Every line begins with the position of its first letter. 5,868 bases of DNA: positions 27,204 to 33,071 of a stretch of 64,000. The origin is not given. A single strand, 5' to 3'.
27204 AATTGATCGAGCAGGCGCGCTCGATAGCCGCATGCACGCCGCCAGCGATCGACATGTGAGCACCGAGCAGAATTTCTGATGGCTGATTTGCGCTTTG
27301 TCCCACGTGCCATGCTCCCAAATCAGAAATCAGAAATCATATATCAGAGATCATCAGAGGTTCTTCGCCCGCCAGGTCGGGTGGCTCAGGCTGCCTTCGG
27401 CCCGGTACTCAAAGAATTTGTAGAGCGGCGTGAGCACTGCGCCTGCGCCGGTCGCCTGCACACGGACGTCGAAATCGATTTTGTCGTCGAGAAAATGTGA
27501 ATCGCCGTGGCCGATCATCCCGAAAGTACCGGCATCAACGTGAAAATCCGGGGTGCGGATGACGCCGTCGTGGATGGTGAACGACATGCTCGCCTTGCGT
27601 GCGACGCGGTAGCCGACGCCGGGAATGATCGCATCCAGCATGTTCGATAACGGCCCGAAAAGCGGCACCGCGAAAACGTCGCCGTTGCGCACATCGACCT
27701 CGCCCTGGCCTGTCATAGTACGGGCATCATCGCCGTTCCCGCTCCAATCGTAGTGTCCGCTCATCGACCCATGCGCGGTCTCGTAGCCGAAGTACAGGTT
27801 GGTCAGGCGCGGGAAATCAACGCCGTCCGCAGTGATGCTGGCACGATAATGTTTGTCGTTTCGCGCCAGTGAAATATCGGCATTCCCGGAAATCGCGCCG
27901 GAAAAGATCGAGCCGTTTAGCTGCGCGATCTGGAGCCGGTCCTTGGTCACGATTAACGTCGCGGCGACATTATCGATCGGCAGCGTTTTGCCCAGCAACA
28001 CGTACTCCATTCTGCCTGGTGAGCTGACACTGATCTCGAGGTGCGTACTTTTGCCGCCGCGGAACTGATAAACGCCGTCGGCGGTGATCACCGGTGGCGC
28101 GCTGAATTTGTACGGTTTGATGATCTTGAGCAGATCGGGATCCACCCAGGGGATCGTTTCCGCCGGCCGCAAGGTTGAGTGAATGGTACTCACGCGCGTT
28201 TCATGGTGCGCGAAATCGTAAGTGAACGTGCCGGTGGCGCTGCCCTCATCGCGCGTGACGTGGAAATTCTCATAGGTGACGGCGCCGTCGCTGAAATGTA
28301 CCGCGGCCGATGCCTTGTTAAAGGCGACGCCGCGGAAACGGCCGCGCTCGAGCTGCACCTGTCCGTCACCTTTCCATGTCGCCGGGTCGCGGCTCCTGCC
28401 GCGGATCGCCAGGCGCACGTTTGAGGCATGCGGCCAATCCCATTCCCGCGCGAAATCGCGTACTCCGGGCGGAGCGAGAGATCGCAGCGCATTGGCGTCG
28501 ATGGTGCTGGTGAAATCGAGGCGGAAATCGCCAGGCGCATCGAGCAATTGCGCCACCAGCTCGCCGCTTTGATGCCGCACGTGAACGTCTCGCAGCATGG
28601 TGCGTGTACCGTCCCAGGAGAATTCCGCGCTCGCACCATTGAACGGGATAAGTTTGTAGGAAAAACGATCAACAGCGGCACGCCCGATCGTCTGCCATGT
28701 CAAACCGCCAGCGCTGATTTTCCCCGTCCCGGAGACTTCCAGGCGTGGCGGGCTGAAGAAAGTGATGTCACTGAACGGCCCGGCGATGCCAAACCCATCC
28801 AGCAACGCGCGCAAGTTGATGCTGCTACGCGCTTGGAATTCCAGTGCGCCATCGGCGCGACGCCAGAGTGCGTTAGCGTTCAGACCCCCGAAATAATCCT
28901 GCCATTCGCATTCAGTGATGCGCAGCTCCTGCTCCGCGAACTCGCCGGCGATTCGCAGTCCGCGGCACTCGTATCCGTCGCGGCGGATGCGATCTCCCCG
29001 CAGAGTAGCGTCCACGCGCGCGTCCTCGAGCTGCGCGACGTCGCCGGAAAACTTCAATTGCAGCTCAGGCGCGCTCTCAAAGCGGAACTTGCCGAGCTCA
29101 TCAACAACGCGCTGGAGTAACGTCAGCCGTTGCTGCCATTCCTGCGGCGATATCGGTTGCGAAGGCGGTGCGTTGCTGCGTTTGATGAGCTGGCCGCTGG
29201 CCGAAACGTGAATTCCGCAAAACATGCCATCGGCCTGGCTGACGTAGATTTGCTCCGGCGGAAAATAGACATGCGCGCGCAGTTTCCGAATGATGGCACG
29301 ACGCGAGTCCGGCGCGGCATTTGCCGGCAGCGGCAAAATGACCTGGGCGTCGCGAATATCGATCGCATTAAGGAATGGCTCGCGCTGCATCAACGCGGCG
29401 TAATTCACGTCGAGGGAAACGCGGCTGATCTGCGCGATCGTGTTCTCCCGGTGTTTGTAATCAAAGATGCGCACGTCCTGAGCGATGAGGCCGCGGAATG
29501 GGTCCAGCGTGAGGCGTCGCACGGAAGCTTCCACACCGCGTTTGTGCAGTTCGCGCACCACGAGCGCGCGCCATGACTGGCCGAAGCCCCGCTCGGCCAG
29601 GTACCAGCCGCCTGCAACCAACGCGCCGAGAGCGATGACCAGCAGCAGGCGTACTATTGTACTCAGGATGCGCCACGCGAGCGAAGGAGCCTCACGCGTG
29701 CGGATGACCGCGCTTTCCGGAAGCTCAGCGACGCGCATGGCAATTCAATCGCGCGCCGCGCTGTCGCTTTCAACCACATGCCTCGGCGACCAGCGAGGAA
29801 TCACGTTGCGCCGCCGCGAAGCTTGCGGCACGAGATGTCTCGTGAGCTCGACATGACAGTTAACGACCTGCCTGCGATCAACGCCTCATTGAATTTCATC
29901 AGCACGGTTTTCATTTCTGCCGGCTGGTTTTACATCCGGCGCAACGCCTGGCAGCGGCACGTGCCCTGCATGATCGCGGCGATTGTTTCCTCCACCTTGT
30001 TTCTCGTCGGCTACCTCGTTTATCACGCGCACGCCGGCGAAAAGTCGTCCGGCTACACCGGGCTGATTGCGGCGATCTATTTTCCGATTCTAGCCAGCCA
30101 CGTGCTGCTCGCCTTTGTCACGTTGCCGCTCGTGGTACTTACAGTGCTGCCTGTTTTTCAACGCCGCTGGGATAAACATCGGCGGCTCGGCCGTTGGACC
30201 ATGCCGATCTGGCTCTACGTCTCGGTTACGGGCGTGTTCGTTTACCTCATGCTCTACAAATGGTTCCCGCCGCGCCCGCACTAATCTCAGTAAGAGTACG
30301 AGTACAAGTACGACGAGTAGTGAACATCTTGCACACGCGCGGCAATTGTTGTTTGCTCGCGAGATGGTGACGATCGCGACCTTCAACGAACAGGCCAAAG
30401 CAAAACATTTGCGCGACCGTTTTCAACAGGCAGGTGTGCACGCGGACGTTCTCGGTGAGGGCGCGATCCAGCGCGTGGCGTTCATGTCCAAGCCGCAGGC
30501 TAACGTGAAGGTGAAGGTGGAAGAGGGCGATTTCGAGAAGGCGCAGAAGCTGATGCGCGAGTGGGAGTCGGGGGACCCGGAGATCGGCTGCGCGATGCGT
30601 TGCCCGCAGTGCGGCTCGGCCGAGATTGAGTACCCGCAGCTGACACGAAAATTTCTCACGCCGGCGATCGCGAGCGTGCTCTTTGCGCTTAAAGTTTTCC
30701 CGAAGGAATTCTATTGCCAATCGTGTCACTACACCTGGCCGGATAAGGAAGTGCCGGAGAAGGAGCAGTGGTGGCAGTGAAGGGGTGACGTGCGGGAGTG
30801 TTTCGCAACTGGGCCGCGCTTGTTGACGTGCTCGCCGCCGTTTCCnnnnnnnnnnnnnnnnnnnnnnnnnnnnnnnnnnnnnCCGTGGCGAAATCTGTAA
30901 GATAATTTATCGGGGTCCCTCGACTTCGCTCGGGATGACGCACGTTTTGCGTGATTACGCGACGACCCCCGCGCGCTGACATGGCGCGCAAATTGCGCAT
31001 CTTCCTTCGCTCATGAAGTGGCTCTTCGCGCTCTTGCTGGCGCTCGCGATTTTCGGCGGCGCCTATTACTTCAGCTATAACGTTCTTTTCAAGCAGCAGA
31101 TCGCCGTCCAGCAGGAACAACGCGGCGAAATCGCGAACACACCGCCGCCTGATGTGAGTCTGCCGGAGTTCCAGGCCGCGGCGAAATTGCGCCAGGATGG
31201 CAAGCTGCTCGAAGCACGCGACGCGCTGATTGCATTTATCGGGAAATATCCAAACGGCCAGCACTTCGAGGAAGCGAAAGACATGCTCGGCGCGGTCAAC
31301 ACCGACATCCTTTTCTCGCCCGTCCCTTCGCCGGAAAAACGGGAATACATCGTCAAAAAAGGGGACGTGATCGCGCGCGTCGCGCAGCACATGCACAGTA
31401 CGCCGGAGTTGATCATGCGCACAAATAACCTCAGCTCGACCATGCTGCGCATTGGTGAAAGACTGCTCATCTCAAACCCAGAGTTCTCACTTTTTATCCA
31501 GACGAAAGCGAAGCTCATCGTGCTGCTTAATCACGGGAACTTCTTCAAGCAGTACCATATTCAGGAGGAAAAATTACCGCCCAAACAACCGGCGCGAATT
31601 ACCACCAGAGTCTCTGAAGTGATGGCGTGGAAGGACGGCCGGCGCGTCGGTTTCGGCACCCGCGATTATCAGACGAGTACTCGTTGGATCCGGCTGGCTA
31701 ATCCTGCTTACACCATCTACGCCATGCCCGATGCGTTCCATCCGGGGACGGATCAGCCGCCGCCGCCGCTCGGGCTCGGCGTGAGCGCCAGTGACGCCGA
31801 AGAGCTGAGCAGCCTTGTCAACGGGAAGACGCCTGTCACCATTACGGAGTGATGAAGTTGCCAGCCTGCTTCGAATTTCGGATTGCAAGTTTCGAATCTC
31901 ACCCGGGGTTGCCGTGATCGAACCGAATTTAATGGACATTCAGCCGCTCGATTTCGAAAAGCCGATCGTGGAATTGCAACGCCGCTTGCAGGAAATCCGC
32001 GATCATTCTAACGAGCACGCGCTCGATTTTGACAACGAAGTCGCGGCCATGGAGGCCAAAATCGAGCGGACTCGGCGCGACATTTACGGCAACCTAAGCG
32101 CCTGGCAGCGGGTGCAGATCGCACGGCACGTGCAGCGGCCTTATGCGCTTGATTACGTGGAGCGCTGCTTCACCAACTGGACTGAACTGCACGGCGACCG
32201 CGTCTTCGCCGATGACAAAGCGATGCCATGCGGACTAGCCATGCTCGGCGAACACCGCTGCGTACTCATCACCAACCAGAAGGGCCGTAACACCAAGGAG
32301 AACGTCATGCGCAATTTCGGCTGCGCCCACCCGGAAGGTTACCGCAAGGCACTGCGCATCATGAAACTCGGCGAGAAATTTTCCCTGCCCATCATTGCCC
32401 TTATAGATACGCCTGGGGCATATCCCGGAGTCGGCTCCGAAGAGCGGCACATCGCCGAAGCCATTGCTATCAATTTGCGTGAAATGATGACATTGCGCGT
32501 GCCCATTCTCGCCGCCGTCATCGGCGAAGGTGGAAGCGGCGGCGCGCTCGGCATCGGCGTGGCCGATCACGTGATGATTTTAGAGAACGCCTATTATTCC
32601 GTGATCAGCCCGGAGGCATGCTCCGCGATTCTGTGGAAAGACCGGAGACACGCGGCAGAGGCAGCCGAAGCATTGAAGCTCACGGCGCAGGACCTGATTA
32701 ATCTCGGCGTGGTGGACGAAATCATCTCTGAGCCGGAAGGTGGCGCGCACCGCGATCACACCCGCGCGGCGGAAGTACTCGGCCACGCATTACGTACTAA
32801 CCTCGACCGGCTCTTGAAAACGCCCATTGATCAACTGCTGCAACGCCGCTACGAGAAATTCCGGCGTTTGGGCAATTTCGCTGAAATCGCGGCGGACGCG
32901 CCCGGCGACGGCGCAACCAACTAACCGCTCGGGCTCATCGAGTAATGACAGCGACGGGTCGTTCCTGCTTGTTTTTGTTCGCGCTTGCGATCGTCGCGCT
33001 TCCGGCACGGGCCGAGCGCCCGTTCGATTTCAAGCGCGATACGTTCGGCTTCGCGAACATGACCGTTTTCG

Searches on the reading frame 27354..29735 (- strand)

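Call 66: search_protein_families(library=pfam, proteins=[window:27354-29735:-], max_evalue=0.0001)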
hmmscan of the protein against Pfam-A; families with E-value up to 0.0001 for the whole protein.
window:27354-29735:- (793 aa): 2 families
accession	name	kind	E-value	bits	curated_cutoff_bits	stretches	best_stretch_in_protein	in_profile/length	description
PF05170.20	AsmA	-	8.5e-10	38.5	29.8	1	584-675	454-545/607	AsmA family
PF13116.12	YhdP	-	1.2e-05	23.9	46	0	598-760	991-1171/1224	YhdP protein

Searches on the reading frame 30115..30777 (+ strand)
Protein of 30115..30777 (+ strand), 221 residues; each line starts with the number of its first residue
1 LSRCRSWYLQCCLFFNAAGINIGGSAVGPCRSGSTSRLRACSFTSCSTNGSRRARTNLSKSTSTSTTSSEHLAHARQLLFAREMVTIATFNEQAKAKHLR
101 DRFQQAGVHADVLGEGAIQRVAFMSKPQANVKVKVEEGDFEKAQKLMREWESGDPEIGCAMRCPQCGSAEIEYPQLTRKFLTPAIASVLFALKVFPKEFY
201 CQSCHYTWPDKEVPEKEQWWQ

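Call 66: search_protein_families(library=pfam, proteins=[window:30115-30777:+], max_evalue=0.0001)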
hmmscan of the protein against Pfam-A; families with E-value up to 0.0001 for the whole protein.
window:30115-30777:+ (221 aa): 1 family
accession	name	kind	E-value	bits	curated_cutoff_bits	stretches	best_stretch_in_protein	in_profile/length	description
PF09413.15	DUF2007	-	8e-07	29.6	25.7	1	84-151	1-66/66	Putative prokaryotic signal transducing protein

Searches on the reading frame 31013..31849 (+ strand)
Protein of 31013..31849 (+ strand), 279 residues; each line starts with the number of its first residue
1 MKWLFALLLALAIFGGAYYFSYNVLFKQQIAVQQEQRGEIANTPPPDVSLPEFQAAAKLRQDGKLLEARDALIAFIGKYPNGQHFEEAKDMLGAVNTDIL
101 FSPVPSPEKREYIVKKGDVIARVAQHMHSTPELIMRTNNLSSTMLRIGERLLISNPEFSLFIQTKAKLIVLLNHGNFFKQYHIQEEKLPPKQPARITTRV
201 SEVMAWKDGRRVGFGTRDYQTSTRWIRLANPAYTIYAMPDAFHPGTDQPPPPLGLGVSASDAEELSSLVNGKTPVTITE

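Call 66: search_protein_families(library=pfam, proteins=[window:31013-31849:+], max_evalue=0.0001)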
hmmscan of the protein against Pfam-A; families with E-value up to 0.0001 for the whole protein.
window:31013-31849:+ (279 aa): 1 family
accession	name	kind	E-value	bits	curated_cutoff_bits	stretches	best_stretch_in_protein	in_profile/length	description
PF01476.26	LysM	-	2.9e-08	34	20.9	1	112-153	1-42/43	LysM domain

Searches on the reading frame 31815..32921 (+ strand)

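Call 66: search_protein_families(library=pfam, proteins=[window:31815-32921:+], max_evalue=0.0001)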
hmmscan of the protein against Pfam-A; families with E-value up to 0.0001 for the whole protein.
window:31815-32921:+ (369 aa): 2 families
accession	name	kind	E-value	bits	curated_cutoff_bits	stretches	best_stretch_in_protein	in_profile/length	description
PF03255.19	ACCA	-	1.3e-137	458.5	23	1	45-353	2-310/310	Acetyl co-enzyme A carboxylase carboxyltransferase-like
PF01039.27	Carboxyl_trans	-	5.1e-16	58.8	22.3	1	139-285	286-428/493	Carboxyl transferase domain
